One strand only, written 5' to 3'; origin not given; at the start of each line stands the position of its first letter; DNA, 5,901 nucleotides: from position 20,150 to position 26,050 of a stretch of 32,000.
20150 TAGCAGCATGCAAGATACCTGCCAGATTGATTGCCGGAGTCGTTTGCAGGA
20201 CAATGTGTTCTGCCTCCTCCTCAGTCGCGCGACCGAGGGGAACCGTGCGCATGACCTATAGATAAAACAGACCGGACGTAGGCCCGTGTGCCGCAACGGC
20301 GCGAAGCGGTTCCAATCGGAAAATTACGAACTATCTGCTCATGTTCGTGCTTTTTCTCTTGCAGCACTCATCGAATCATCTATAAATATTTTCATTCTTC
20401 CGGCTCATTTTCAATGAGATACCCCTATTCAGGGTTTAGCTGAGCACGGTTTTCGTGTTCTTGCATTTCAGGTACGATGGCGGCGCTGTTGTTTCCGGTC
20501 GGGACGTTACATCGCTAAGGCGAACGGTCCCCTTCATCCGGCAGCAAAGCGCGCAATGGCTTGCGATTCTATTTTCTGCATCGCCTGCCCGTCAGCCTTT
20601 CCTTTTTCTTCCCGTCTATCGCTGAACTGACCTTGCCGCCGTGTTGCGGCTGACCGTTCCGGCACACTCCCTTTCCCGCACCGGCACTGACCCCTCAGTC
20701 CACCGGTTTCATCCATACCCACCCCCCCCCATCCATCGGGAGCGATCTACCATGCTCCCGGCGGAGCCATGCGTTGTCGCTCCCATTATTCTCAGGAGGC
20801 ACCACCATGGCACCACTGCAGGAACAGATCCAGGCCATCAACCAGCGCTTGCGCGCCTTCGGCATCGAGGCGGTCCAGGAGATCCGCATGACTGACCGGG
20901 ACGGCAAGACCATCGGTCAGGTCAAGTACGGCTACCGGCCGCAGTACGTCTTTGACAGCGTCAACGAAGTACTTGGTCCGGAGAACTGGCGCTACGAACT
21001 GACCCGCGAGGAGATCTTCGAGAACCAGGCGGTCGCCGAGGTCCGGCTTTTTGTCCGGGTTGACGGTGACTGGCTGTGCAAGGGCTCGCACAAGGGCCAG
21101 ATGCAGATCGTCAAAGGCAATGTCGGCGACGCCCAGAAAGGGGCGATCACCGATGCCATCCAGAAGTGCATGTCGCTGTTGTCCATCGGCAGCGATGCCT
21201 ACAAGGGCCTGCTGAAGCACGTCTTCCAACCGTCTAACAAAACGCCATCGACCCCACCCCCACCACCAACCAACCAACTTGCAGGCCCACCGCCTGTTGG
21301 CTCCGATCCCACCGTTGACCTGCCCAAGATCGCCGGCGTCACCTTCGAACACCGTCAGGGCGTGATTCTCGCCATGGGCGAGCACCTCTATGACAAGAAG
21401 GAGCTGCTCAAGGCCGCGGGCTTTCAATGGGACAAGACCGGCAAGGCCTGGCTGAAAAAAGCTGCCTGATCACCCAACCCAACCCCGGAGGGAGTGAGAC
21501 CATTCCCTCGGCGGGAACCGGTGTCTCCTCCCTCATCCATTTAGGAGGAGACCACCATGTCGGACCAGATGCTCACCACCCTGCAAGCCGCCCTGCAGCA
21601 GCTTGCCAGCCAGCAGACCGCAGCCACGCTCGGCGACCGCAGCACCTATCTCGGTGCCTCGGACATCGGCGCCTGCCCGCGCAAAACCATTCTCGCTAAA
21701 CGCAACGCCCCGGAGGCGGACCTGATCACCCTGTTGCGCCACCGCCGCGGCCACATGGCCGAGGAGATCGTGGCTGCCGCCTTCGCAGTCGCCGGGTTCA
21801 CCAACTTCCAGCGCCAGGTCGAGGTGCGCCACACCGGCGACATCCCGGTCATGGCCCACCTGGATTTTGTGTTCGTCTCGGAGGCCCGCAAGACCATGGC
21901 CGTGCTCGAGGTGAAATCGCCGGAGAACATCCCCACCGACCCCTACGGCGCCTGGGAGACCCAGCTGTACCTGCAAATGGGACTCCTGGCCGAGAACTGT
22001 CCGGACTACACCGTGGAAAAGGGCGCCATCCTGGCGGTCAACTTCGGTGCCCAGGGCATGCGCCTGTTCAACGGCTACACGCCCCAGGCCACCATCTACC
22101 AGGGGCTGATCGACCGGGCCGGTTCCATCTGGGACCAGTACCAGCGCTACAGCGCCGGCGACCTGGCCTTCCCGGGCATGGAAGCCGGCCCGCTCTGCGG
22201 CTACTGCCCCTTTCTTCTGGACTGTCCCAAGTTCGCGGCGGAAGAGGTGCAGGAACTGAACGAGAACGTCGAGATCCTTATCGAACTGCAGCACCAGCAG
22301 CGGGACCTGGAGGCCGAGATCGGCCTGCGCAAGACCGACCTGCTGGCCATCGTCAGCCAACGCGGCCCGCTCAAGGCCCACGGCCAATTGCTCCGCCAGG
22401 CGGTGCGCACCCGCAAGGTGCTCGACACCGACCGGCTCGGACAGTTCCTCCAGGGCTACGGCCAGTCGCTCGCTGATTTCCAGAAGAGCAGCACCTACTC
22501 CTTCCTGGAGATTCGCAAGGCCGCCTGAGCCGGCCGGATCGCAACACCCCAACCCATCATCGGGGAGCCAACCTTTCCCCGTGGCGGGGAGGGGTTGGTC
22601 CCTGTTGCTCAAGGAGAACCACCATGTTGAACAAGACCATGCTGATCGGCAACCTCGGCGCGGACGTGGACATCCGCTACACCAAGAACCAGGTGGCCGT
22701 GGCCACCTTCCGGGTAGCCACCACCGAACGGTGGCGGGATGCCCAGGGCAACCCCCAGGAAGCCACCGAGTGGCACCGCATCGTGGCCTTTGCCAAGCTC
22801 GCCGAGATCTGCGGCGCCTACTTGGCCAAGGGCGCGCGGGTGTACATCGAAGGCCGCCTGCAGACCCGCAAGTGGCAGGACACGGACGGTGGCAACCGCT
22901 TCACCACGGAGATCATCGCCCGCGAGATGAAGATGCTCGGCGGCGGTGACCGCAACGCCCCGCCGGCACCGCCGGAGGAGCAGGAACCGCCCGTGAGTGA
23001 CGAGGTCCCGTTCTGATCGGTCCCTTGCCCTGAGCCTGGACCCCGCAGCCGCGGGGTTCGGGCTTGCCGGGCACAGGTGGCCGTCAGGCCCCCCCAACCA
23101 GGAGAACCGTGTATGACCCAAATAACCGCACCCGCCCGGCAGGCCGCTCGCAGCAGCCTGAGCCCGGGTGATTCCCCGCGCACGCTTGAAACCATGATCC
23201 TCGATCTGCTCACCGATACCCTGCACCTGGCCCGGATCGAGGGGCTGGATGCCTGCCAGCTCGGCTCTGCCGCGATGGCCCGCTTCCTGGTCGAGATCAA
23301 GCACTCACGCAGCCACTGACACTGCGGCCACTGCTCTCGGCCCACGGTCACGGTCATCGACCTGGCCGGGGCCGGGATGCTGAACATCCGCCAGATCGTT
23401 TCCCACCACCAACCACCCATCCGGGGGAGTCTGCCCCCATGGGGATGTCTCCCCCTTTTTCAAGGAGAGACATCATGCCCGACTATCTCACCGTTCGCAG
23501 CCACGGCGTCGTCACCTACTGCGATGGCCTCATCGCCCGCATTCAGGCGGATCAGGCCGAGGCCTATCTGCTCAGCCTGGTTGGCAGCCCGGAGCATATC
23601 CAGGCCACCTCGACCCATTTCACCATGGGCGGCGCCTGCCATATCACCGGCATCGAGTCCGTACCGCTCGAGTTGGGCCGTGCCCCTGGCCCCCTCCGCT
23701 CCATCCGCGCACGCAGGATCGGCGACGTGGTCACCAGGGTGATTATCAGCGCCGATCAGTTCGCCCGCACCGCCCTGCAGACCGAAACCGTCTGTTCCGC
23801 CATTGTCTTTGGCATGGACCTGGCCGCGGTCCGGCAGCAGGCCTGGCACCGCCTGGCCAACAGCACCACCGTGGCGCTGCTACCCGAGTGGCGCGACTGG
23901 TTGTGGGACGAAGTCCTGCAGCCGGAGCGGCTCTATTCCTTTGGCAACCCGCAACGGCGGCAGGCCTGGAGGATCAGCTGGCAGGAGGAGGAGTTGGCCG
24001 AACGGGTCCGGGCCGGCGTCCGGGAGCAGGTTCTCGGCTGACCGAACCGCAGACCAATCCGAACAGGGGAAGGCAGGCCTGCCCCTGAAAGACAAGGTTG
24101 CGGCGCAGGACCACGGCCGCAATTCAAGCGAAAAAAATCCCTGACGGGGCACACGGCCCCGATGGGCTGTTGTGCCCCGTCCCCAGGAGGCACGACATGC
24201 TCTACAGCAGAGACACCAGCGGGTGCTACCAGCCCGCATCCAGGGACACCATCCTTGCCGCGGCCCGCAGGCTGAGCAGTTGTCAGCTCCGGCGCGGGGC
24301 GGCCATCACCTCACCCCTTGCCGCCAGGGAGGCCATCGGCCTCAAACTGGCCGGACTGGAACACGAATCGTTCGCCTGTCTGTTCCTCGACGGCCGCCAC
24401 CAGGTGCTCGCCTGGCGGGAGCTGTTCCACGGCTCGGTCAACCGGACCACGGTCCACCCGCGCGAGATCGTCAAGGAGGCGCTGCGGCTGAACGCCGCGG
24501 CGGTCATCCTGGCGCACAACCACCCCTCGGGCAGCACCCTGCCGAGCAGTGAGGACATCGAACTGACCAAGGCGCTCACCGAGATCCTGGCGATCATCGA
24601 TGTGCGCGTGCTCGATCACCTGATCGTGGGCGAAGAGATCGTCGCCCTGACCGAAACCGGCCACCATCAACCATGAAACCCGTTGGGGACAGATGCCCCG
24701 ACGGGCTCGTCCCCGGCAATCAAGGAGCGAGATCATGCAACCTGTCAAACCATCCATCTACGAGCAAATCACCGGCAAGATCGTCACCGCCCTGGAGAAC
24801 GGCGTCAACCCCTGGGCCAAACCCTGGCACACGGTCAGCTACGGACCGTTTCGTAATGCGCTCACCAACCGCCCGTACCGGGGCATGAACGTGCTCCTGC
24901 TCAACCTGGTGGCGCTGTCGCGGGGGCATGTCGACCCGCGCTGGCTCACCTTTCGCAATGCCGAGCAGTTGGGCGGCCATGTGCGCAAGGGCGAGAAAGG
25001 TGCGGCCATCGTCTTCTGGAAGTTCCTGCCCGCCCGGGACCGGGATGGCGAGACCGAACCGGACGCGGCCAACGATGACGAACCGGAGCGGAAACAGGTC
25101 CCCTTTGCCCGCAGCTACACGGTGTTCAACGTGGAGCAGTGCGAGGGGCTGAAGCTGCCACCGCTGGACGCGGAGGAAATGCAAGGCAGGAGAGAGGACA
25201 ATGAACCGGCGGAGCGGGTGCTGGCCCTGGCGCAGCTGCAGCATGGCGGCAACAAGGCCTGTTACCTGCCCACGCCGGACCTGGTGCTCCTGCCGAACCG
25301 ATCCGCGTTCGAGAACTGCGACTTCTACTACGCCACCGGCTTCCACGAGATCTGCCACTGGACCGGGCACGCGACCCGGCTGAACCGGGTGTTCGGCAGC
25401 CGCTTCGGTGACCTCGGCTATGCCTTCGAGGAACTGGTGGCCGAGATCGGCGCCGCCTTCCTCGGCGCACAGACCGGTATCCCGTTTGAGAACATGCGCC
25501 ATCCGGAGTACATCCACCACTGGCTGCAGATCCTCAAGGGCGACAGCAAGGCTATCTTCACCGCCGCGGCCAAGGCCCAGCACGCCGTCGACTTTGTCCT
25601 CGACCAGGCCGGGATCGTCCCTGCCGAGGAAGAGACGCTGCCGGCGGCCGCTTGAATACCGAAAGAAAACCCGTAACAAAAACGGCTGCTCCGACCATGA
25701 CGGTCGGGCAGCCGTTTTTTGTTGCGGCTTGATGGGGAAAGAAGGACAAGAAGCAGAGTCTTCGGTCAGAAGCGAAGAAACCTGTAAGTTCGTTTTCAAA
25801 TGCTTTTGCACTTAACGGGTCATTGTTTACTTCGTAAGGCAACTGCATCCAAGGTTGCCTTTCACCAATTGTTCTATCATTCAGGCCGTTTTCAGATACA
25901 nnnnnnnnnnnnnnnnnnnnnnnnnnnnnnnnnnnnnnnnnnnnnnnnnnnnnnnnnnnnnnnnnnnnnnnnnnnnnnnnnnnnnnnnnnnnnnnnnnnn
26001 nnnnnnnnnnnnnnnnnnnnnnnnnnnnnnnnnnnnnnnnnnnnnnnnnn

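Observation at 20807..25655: Seven-gene recombination plus anti-restriction module resembling the leading region of a conjugative or integrative element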

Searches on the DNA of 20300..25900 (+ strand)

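Call 12: search_dna_similar(query=window:20300-25900:+, collection=plasmids, mode=distant, max_rows=20)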
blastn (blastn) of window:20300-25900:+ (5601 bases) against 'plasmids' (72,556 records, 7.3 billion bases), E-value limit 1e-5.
Records with a match: 2679; places in all: 2712; records where one place covers at least 80% of the query: 0.
Best place of each record, by identity: 90-95% 1; 80-90% 14; 60-80% 2664.
By first word of the organism name: Klebsiella 2082; Pseudomonas 181; Escherichia 70; Enterobacter 31; Raoultella 27; Citrobacter 25; Cupriavidus 23; Xanthomonas 21; Salmonella 19; Serratia 19; and 74 more.
By predicted mobility (MOB-suite, as given by PLSDB): conjugative 1903; non-mobilizable 515; mobilizable 261.
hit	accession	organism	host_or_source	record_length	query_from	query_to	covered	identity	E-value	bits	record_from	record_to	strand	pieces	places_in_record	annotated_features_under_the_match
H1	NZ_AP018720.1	Sulfuricystis multivorans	-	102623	2312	2660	6%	68.9%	1e-26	132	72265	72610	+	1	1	single-stranded DNA-binding protein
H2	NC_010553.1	Burkholderia ambifaria MC40-6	-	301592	2331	2659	6%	67.2%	7e-18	102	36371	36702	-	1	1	single-stranded DNA-binding protein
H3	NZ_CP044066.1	Cupriavidus pauculus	Homo sapiens,clinical isolate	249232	2331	2645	6%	69.9%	7e-24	123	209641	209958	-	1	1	ssb: single-stranded DNA-binding protein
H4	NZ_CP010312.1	Geoalkalibacter subterraneus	-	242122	2331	2646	6%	67.6%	2e-18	104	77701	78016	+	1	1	single-stranded DNA-binding protein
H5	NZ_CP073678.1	Cupriavidus sp. KK10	Isolate,A bacterial consortium from ...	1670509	2331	2648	6%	67.2%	8e-17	99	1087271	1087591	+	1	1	none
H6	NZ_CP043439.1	Cupriavidus campinensis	cell culture,soil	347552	2331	2645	6%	67.8%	1e-13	88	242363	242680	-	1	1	ssb: single-stranded DNA-binding protein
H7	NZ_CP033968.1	Cupriavidus pauculus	Homo sapiens,clinical isolate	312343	2331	2645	6%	67.5%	6e-12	83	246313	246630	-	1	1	none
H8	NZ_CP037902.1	Cupriavidus metallidurans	Soil,gold-copper mine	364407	2331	2645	6%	67.5%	6e-12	83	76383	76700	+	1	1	none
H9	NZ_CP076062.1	Cupriavidus sp. EM10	Pure-cultured cell,sewage water sludge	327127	2331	2645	6%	67.5%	6e-12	83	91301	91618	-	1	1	single-stranded DNA-binding protein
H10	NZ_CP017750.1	Cupriavidus sp. USMAA2-4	cell culture,Sungai Pinang, Penang, ...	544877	2331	2642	6%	67.9%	4e-14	91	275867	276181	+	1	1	single-stranded DNA-binding protein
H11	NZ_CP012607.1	Ralstonia insidiosa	fresh-cut produce processing plant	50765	2347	2642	5%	69.3%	4e-21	113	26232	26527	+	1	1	ssb: single-stranded DNA-binding protein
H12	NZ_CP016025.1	Ralstonia insidiosa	cell culture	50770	2347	2642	5%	69.3%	4e-21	113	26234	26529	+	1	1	ssb: single-stranded DNA-binding protein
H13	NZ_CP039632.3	Pseudomonas veronii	Bacterial culture,sediment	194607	4040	4332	5%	69.8%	8e-17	99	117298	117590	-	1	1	radC: DNA repair protein RadC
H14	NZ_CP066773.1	Ralstonia pickettii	Homo sapiens,single cell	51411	2347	2642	5%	68.6%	2e-18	104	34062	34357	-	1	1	none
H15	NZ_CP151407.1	Azonexus hydrophilus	metagenomic assembly,groundwater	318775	2343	2644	5%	64.9%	2e-6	64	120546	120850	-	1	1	ssb: single-stranded DNA-binding protein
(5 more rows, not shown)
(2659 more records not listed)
